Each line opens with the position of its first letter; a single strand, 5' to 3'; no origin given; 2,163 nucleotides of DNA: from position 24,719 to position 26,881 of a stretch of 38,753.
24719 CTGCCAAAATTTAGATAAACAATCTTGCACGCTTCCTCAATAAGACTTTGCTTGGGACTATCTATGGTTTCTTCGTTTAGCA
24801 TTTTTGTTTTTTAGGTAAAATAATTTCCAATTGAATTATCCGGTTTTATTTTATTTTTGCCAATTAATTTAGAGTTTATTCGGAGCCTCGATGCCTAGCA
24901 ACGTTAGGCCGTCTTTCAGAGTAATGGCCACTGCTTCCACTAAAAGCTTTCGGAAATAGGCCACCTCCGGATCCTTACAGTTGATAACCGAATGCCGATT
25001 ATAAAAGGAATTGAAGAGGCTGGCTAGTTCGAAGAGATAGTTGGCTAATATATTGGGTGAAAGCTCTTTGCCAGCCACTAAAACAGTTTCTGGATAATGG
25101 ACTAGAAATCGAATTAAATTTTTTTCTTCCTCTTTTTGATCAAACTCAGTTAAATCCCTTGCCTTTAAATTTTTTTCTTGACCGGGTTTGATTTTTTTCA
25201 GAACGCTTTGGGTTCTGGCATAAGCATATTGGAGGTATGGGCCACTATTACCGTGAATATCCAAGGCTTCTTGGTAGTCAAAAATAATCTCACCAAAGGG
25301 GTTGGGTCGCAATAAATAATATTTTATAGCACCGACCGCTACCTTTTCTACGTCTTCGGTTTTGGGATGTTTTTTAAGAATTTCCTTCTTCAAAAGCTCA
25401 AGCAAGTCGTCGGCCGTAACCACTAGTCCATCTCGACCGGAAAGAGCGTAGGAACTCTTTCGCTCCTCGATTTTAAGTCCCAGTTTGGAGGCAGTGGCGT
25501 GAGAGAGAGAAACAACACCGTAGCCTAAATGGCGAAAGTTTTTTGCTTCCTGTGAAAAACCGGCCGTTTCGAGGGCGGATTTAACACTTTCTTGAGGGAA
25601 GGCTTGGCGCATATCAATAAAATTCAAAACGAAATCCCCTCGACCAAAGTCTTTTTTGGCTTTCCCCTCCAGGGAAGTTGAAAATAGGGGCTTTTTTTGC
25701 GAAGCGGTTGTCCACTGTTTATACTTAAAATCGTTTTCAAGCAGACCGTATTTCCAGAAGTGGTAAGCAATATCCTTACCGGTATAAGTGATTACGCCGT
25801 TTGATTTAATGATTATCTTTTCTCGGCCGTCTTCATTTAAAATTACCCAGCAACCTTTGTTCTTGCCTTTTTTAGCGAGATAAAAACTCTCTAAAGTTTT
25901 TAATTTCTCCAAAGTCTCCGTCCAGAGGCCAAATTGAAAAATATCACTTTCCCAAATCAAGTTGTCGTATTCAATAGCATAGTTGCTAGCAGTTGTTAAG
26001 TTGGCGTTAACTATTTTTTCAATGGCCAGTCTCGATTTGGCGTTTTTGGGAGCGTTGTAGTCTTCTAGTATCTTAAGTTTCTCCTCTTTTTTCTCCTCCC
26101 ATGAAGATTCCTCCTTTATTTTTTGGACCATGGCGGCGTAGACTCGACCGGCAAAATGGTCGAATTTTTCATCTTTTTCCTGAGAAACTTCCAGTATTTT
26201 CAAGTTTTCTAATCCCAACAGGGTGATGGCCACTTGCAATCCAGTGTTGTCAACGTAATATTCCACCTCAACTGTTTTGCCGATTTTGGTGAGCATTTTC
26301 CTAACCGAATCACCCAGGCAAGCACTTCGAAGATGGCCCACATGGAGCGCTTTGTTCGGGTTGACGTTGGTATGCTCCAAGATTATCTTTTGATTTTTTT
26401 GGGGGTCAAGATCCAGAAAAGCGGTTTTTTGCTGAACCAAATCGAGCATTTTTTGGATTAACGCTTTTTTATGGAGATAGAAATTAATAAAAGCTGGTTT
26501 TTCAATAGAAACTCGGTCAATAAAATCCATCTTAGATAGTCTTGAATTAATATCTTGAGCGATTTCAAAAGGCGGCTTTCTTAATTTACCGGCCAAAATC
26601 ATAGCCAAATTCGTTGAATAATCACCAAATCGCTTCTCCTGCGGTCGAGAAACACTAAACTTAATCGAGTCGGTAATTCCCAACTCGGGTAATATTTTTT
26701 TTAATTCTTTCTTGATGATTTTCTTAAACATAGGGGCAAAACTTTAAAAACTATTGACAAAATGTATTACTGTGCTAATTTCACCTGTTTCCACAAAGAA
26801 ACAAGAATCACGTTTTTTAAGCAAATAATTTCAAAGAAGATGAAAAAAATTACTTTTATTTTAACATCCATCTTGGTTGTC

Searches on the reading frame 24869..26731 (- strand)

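Call 42: search_protein_families(library=pfam, proteins=[window:24869-26731:-], max_evalue=0.001)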
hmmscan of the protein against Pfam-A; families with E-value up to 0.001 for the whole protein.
window:24869-26731:- (620 aa): 3 families
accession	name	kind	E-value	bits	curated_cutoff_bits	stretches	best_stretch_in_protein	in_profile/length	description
PF05746.21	DALR_1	-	4.6e-30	104.5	22.3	1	500-620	1-117/117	DALR anticodon binding domain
PF03485.21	Arg_tRNA_synt_N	-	3.7e-20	72.8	21.5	1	3-86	4-85/85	Arginyl tRNA synthetase N terminal domain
PF00750.26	tRNA-synt_1d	-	1.1e-16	61.2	23.3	1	105-325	12-223/349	tRNA synthetases class I (R), catalytic domain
